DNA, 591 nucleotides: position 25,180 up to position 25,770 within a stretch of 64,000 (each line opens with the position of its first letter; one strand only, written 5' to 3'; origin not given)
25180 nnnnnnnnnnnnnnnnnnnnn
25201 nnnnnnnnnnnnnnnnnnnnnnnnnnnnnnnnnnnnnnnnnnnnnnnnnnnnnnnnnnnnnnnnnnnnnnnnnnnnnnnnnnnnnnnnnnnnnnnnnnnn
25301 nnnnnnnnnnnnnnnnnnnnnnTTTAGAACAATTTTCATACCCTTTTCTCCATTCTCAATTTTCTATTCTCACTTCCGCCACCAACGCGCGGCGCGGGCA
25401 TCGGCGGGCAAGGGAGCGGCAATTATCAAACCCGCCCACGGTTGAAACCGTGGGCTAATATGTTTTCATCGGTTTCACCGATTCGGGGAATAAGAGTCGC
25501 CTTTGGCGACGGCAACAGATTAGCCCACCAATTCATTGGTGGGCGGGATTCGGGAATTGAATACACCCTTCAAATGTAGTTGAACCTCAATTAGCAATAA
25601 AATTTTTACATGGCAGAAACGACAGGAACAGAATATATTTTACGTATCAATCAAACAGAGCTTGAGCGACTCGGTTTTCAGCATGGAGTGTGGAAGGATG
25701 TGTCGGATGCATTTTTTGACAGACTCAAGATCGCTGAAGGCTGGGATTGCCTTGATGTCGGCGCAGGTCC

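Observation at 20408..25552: Family of roughly 35-bp GC-rich palindromic REP-like elements (three copies, both orientations) bracketing the groESL region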

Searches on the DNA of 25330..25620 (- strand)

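Call 27: search_rna_families(source=window, start=25330, end=25620, threshold=evalue, max_evalue=10, show_alignments=3)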
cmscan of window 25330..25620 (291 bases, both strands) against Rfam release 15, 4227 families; matches with E-value up to 10: 5.
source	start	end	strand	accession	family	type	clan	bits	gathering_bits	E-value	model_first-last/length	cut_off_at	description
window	25495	25543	-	RF01687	Acido-Lenti-1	Gene; sRNA;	-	30.1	37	3.1e-05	1-46/46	no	Acido-Lenti-1 RNA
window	25435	25466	+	RF01687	Acido-Lenti-1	Gene; sRNA;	-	27.5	37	0.00016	1-46/46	no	Acido-Lenti-1 RNA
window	25417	25561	+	RF03877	mir-3937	Gene; miRNA;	-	24.5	84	0.008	1-102/102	no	mir-3937 microRNA precursor family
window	25467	25485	+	RF03257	mir-4427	Gene; miRNA;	-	13.7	86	5.5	25-43/68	no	mir-4427 microRNA precursor family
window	25429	25544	+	RF02424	Bp2_287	Gene; sRNA;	-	11.8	70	1.8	1-174/174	no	Burkholderia sRNA Bp2_Cand287_SIPHT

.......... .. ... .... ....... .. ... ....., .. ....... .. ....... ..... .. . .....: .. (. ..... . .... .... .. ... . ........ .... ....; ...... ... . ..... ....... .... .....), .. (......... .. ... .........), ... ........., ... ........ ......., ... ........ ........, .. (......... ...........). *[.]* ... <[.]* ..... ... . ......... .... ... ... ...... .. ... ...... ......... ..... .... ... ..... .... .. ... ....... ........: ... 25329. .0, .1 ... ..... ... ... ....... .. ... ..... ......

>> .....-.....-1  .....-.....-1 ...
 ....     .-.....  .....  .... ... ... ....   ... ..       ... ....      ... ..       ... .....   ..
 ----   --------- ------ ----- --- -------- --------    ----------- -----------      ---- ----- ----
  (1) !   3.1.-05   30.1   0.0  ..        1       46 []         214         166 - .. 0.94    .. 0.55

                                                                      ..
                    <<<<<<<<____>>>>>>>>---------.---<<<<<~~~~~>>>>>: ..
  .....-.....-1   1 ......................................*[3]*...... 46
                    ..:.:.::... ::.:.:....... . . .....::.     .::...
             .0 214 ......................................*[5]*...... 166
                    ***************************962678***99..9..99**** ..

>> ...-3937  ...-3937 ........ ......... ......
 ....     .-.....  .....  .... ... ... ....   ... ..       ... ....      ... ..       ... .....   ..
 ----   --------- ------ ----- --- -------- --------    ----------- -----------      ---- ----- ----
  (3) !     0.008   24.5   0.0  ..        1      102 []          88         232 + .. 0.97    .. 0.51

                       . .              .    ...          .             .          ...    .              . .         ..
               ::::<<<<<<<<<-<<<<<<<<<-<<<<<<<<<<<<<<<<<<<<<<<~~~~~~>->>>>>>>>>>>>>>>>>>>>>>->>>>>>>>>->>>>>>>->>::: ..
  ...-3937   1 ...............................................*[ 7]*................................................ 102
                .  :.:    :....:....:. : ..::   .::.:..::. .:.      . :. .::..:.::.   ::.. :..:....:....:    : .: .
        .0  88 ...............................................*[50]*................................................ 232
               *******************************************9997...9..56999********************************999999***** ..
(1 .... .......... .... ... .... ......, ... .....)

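Call 38: build_rna_model(alignment_id=A2, structure=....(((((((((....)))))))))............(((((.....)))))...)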
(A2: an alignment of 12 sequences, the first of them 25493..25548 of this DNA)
Model R1 built from alignment A2 (12 sequences, 56 columns); structure: as given.
model positions 56; base pairs 14; branch points 1; effective number of sequences 3.85; information 0.994 bits per position. Calibrated on 0.2 Mb of random sequence (short: E-values are rough).
structure used (alignment columns):
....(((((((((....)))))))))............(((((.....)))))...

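Call 39: search_with_rna_model(model_id=R1, sources=[window, L003, L004, L006, L007, L008, L009, L010, L011, L012, L013, L014, L015, L016, L017, L018, L019, L020, L021, L022, L023, L024, L025, L026, L027, L028, L029, L030, L031, L032, L033, L034, L035, L036, L037, L038, L039, L040, L041, L042, L043, L044, L045, L046, L047, L048, L049, L050, L051, L052, L053, L054, L055, L056, L057, L058, L059, L060, L061, L062, L063, L064, L065, L066, L067, L068, L069, L070, L071, L072, L073, L074, L075, L076, L077, L078, L079, L080, L081, L082, L083, L084, L085, L086, L087, L088, L089, L090, L091], max_evalue=1, make_alignment=true)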
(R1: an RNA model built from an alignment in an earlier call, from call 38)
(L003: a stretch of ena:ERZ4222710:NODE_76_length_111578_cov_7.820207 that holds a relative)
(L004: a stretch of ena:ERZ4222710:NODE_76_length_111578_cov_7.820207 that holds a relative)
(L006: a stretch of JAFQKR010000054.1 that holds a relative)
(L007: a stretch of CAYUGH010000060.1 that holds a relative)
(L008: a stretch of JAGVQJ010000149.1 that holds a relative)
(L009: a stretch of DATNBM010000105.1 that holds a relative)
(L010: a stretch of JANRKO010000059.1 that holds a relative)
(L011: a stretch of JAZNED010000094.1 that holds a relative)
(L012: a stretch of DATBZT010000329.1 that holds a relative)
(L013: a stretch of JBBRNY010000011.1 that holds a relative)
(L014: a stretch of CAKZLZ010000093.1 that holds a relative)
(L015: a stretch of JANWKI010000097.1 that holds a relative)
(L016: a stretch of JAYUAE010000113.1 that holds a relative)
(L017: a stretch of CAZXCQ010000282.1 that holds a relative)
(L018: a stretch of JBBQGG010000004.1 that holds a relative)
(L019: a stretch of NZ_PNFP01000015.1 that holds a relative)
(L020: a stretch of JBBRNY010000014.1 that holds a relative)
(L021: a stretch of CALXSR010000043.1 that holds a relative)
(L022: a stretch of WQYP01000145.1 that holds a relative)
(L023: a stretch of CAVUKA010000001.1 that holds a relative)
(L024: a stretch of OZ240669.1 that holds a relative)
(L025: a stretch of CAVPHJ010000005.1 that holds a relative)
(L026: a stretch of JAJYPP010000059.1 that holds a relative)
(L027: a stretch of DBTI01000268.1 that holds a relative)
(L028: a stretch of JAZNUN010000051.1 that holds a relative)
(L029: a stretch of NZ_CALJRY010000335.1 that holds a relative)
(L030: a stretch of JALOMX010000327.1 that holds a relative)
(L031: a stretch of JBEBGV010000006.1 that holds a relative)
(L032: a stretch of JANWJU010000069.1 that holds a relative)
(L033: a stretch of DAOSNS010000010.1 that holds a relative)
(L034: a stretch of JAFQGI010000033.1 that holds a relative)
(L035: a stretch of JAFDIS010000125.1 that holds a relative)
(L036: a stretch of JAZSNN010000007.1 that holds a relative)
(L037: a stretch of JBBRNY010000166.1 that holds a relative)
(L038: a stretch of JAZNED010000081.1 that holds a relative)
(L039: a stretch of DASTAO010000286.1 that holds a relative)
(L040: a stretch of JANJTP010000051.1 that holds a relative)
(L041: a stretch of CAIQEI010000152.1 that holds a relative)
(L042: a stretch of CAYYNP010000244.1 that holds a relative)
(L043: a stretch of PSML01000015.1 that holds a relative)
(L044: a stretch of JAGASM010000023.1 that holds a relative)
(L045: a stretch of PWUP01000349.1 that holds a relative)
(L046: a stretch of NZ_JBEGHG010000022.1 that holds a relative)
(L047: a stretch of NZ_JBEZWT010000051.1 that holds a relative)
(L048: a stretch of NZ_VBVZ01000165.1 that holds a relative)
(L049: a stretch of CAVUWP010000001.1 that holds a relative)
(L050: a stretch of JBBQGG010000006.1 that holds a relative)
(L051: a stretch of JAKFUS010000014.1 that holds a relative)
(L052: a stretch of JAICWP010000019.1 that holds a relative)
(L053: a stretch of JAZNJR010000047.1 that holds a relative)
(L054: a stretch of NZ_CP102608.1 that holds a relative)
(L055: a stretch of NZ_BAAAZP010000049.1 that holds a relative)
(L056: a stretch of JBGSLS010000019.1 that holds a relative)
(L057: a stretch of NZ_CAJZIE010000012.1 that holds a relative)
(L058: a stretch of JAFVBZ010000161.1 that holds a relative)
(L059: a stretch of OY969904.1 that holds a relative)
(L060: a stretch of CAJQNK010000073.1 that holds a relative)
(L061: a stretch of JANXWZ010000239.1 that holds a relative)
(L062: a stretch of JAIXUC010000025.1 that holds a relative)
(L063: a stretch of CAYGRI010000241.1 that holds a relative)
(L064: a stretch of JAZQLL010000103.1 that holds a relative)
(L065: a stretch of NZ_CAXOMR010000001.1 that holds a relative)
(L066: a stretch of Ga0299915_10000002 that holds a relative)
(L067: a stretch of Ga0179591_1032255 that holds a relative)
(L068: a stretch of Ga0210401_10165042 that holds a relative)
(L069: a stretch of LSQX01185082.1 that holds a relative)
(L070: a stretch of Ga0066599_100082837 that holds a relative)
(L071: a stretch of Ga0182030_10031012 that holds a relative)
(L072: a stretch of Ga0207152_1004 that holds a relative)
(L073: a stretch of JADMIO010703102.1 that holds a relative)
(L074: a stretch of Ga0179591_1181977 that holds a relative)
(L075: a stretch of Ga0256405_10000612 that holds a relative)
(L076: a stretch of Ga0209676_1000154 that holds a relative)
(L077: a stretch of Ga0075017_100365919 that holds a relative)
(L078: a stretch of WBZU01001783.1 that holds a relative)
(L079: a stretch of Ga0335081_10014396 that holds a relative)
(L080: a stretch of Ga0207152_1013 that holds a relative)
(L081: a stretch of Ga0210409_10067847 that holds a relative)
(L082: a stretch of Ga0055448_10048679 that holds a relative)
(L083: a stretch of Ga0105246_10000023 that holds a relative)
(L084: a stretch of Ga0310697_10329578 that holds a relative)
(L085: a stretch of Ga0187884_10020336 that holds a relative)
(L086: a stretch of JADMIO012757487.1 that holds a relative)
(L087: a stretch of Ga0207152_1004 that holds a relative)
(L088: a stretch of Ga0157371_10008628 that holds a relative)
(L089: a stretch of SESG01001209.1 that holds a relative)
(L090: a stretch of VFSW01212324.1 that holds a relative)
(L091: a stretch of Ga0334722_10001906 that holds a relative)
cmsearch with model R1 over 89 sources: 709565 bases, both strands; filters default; matches with E-value up to 1: 160.
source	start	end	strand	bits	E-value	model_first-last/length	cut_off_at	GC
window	25430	25485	+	79.4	2.1e-19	1-56/56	no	0.52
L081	1035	1090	+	79.2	2.4e-19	1-56/56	no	0.57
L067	3107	3162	+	78.6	3.4e-19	1-56/56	no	0.55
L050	5037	5092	+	78.6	3.5e-19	1-56/56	no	0.62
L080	2302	2357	+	78.3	4e-19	1-56/56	no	0.54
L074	3589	3644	+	77.5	7e-19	1-56/56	no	0.59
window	25493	25548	-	77.3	7.9e-19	1-56/56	no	0.57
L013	6248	6303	-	76.9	1e-18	1-56/56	no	0.59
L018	2159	2214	+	76.2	1.6e-18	1-56/56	no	0.54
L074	3728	3783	+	75.2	3.1e-18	1-56/56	no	0.54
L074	4356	4411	+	73.8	7.4e-18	1-56/56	no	0.59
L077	944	999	-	73.5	9.1e-18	1-56/56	no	0.57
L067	2967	3022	+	72.1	2.2e-17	1-56/56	no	0.61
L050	5099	5154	-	68.6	2.1e-16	1-56/56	no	0.45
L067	3728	3782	+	68.1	2.8e-16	1-56/56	no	0.62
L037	2670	2724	+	67.9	3.2e-16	1-56/56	no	0.58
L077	889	944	+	67.7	3.6e-16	1-56/56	no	0.48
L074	3784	3840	-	61.9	1.5e-14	1-56/56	no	0.51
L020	2006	2060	-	61.7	1.7e-14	1-56/56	no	0.58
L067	3163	3220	-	59.6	6.6e-14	1-56/56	no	0.52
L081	1091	1148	-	58.3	1.5e-13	1-56/56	no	0.53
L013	6165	6221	+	58.1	1.7e-13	1-56/56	no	0.51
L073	4684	4736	+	54.8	1.4e-12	1-56/56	no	0.53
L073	4744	4796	-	49.5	4.4e-11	1-56/56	no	0.57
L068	1810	1867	+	44.4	1.1e-09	1-56/56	no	0.53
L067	3783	3841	-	43.6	1.9e-09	1-56/56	no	0.54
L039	5443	5498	+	43.1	2.5e-09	1-56/56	no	0.55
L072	4563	4616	+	42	5.2e-09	1-56/56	no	0.56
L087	4045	4079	+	41.7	6.5e-09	1-56/56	no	0.57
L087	8834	8868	+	41.7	6.5e-09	1-56/56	no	0.57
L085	1544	1600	-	40.7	1.2e-08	1-56/56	no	0.7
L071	4320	4376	-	40.5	1.4e-08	1-56/56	no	0.65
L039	6064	6119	+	40.4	1.4e-08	1-56/56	no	0.5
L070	1133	1185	+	39.3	3e-08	1-56/56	no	0.72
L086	11544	11582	+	39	3.7e-08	1-56/56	no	0.51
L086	11607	11662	-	37.9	7.4e-08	1-56/56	no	0.54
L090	1939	1970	+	37.4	1e-07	1-56/56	no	0.59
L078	2325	2367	-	37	1.3e-07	1-56/56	no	0.53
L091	1780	1832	+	35.9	2.6e-07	1-56/56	no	0.77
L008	3868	3900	-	35.7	3e-07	1-56/56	no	0.55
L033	331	387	+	33.9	9.4e-07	1-56/56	no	0.56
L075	3462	3507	+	32.7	2e-06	1-56/56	no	0.63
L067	3023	3080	-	32.1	3e-06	1-56/56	no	0.45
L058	636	670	-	31.9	3.3e-06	1-56/56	no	0.6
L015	1786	1843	-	31.5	4.3e-06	1-56/56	no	0.47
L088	4071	4107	-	31.1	5.8e-06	1-56/56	no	0.76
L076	6962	6998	+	31.1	5.8e-06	1-56/56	no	0.76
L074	3644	3702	-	31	6.2e-06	1-56/56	no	0.44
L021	6450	6503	+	29.9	1.2e-05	1-56/56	no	0.44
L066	1621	1653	-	29.8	1.3e-05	1-56/56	no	0.58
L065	4049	4092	+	28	4.2e-05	1-56/56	no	0.57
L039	5990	6028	-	27.9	4.6e-05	1-56/56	no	0.41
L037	2310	2361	+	27.1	7.4e-05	1-56/56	no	0.62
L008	3780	3837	+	26.3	0.00012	1-56/56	no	0.57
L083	2280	2315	+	26.2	0.00013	1-56/56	no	0.67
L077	893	914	-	25.9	0.00016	5-26/56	no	0.55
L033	325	360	-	25.8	0.00017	1-56/56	no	0.56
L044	4333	4388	-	25.8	0.00017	1-56/56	no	0.59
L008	1692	1748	-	25.6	0.00019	1-56/56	no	0.61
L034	1151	1190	+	25.6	0.0002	1-56/56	no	0.65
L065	4028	4078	-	25.4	0.00022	1-56/56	no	0.61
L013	6607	6626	-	25.2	0.00026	6-25/56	no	0.65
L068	1876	1928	-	24.6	0.00037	1-56/56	no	0.55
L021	6440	6479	-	24.3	0.00046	1-56/56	no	0.5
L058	641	680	+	23.8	0.00061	1-56/56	no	0.57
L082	999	1018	+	23.1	0.00098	6-25/56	no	0.65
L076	6950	6991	-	22.4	0.0015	1-56/56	no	0.76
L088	4078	4119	+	22.4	0.0015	1-56/56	no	0.76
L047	6867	6899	-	22.2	0.0017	1-56/56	no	0.82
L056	4743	4780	-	22.2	0.0017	1-56/56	no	0.58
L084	638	688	+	21.8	0.0021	1-56/56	no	0.63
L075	3452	3491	-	21.1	0.0035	1-56/56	no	0.55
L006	1688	1732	-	20.7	0.0044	1-56/56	no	0.47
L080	2299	2331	-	20.6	0.0049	1-56/56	no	0.61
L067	3111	3132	-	20.4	0.0053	5-26/56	no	0.59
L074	3593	3614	-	20.4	0.0053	5-26/56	no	0.59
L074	3732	3753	-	20.4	0.0053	5-26/56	no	0.59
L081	1039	1060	-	20.4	0.0053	5-26/56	no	0.59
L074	4360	4381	-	20.4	0.0053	5-26/56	no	0.59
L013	6278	6299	+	20.4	0.0053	5-26/56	no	0.68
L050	5041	5062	-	20.4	0.0053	5-26/56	no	0.68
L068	1814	1835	-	20.4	0.0053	5-26/56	no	0.68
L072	4567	4588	-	20.4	0.0053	5-26/56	no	0.68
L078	2342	2363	+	20.4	0.0053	5-26/56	no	0.68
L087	4049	4070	-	20.4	0.0053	5-26/56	no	0.68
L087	8838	8859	-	20.4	0.0053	5-26/56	no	0.68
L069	524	565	+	20.4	0.0054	1-56/56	no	0.71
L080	2424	2443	-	19.5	0.0097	6-25/56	no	0.75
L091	1773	1809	-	19.4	0.01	1-56/56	no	0.81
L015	1818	1839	+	19.4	0.01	5-26/56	no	0.59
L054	878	907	-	19.3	0.011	1-56/56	no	0.67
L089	3003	3035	-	19.2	0.012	1-56/56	no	0.76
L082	1202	1246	-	19.1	0.012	1-56/56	no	0.53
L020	2035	2056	+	19.1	0.012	5-26/56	no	0.59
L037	2674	2695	-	19.1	0.012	5-26/56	no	0.59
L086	11548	11569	-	19.1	0.012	5-26/56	no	0.59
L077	974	995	+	19.1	0.012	5-26/56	no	0.59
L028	4807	4838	+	19.1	0.013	1-56/56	no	0.75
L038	7262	7317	+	19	0.014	1-56/56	no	0.48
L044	4359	4414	+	18.9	0.014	1-56/56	no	0.54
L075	970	1022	+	18.9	0.015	1-56/56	no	0.42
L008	5614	5646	+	18.7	0.016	1-56/56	no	0.58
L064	5158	5198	-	18.6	0.017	1-56/56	no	0.51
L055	6617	6651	+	18.5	0.018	1-56/56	no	0.63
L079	12209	12239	-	18.4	0.019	1-56/56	no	0.68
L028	675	717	-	18.3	0.021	1-56/56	no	0.56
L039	6068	6089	-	18.2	0.023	5-26/56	no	0.55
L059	6117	6164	-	18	0.026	1-56/56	no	0.73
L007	2258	2303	-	18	0.026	1-56/56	no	0.52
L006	1703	1750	+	18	0.026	1-56/56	no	0.48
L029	5047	5080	+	17.9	0.027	1-56/56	no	0.65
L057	2370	2403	+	17.9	0.027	1-56/56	no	0.65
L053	2715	2755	-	17.9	0.027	1-56/56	no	0.46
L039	5447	5468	-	17.8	0.028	5-26/56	no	0.59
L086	11637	11658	+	17.8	0.028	5-26/56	no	0.59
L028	4795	4836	-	17.8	0.028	1-56/56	no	0.64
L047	6870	6903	+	17.7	0.03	1-56/56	no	0.79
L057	2364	2399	-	17.5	0.035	1-56/56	no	0.64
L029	5041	5076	-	17.5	0.035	1-56/56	no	0.64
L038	7257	7291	-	17.1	0.046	1-56/56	no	0.69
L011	338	372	+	17.1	0.046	1-56/56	no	0.69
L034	1146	1180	-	17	0.049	1-56/56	no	0.74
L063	1779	1860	+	16.9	0.05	1-56/56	no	0.67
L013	6607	6626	+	16.8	0.054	6-25/56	no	0.65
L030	1106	1143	-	16.5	0.064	1-56/56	no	0.58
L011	334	367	-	16.5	0.067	1-56/56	no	0.68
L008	3875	3896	+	16.4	0.069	5-26/56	no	0.64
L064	2500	2543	-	16.4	0.069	1-56/56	no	0.55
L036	2326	2380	+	16.2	0.08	1-56/56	no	0.45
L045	1802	1834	+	16.2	0.082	1-56/56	no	0.67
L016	973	1011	-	16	0.088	1-56/56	no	0.69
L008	1558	1613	-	15.7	0.11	1-56/56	no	0.54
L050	5130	5149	+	15.5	0.13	6-25/56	no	0.55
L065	7525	7560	+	15.5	0.13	1-56/56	no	0.61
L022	1932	1974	-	15.4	0.13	1-56/56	no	0.56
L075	954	999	-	14.9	0.18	1-56/56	no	0.61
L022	1945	1982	+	14.8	0.19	1-56/56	no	0.58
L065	7504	7554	-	14.8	0.2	1-56/56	no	0.65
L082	999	1018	-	14.7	0.21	6-25/56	no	0.65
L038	641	704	+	14.4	0.25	1-56/56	no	0.66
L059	6135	6173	+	14.3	0.26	1-56/56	no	0.82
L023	6697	6729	-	14.3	0.26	1-56/56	no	0.76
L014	2015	2053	+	14.3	0.27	1-56/56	no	0.69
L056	4751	4806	+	14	0.32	1-56/56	no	0.54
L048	6615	6654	+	14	0.32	1-56/56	no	0.7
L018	2163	2184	-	14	0.32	5-26/56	no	0.64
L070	1137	1158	-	14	0.33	5-26/56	no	0.73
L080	2998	3017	+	14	0.33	6-25/56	no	0.7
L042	555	588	-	13.9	0.36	1-56/56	no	0.71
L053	2726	2769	+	13.8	0.37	1-56/56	no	0.43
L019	2278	2310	-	13.7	0.39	1-56/56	no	0.79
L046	1599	1631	+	13.6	0.42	1-56/56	no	0.61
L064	5169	5210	+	13.4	0.49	1-56/56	no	0.55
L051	581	635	+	13.3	0.51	1-56/56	no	0.73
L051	3025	3079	+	13.3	0.51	1-56/56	no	0.73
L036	2322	2355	-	13.3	0.51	1-56/56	no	0.65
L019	2281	2314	+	12.8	0.7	1-56/56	no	0.76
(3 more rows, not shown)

Alignment A3: 150 matches aligned to the model, 111 columns, each read 5' to 3' on its own strand. Consensus structure (alignment columns), stored with it:
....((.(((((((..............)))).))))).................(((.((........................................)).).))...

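Call 40: search_with_rna_model(model_id=R1, sources=[window, L008, L013, L015, L018, L020, L033, L037, L039, L050, L066, L067, L068, L070, L071, L072, L073, L077, L078, L080, L081, L085, L086, L087, L090, L091], max_evalue=0.000001, make_alignment=true, show_alignments=0)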
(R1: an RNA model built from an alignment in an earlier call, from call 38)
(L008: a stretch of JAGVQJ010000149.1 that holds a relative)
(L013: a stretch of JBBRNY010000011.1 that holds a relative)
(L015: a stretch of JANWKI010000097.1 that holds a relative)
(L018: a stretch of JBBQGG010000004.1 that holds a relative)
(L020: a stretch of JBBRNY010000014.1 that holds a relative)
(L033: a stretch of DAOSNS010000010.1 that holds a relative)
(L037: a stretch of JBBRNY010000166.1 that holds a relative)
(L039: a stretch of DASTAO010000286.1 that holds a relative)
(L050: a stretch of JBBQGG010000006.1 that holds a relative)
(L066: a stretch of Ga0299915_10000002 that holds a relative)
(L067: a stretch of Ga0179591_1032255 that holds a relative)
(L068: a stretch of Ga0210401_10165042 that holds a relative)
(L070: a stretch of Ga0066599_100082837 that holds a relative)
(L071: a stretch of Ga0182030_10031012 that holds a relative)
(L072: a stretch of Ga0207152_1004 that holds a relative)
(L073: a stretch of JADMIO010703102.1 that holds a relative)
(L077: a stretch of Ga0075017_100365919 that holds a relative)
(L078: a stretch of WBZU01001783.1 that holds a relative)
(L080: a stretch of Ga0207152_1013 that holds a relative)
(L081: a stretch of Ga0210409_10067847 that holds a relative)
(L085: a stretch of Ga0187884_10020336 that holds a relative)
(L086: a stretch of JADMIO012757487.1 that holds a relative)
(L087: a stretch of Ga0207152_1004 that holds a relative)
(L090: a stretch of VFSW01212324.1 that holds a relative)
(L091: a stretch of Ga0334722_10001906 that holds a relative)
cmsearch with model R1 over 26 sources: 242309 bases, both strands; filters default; matches with E-value up to 0.000001: 38.
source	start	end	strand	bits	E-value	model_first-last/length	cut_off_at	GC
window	25430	25485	+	79.4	7.1e-20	1-56/56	no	0.52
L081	1035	1090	+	79.2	8e-20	1-56/56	no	0.57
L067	3107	3162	+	78.6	1.2e-19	1-56/56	no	0.55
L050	5037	5092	+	78.6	1.2e-19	1-56/56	no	0.62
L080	2302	2357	+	78.3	1.4e-19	1-56/56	no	0.54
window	25493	25548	-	77.3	2.7e-19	1-56/56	no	0.57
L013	6248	6303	-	76.9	3.5e-19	1-56/56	no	0.59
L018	2159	2214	+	76.2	5.5e-19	1-56/56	no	0.54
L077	944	999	-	73.5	3.1e-18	1-56/56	no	0.57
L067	2967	3022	+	72.1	7.6e-18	1-56/56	no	0.61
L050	5099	5154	-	68.6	7.1e-17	1-56/56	no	0.45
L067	3728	3782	+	68.1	9.7e-17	1-56/56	no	0.62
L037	2670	2724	+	67.9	1.1e-16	1-56/56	no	0.58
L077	889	944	+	67.7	1.2e-16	1-56/56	no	0.48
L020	2006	2060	-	61.7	5.8e-15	1-56/56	no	0.58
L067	3163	3220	-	59.6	2.3e-14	1-56/56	no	0.52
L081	1091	1148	-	58.3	5e-14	1-56/56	no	0.53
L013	6165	6221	+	58.1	5.8e-14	1-56/56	no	0.51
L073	4684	4736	+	54.8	4.8e-13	1-56/56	no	0.53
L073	4744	4796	-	49.5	1.5e-11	1-56/56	no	0.57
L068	1810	1867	+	44.4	3.8e-10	1-56/56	no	0.53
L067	3783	3841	-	43.6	6.4e-10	1-56/56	no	0.54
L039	5443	5498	+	43.1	8.6e-10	1-56/56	no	0.55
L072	4563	4616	+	42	1.8e-09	1-56/56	no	0.56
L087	4045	4079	+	41.7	2.2e-09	1-56/56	no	0.57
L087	8834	8868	+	41.7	2.2e-09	1-56/56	no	0.57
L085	1544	1600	-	40.7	4.1e-09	1-56/56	no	0.7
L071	4320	4376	-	40.5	4.7e-09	1-56/56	no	0.65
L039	6064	6119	+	40.4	4.9e-09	1-56/56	no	0.5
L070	1133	1185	+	39.3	1e-08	1-56/56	no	0.72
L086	11544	11582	+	39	1.3e-08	1-56/56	no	0.51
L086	11607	11662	-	37.9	2.5e-08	1-56/56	no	0.54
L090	1939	1970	+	37.4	3.5e-08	1-56/56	no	0.59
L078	2325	2367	-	37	4.5e-08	1-56/56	no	0.53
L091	1780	1832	+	35.9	8.8e-08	1-56/56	no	0.77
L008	3868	3900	-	35.7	1e-07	1-56/56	no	0.55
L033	331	387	+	33.9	3.2e-07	1-56/56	no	0.56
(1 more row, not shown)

Alignment A4: 38 matches aligned to the model, 75 columns, each read 5' to 3' on its own strand. Consensus structure (alignment columns), stored with it:
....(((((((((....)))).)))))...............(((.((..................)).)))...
